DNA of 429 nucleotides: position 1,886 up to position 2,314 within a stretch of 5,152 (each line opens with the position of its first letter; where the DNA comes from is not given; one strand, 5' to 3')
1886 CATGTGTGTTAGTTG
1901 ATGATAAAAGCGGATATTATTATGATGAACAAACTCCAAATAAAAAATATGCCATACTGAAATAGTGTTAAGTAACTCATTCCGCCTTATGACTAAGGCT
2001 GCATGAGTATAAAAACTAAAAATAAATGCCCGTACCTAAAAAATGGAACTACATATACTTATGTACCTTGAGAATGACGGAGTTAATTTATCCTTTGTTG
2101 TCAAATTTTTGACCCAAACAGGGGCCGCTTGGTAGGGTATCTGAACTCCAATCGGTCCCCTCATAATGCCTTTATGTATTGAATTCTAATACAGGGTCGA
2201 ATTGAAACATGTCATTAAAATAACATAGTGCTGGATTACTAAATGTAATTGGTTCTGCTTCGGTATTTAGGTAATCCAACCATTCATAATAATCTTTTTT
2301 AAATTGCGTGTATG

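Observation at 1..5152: Window is probably a whole circular plasmid with a mosaic backbone (MOBQ transfer module, ColE2 replicon, ColE1-like cer and pas elements)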

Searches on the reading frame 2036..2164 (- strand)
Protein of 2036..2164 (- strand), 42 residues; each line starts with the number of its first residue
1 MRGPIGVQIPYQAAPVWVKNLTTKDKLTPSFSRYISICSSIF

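Call 57: search_protein_families(library=pfam, proteins=[window:2036-2164:-], max_evalue=10)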
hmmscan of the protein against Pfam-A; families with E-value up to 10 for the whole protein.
window:2036-2164:- (42 aa): 0 families
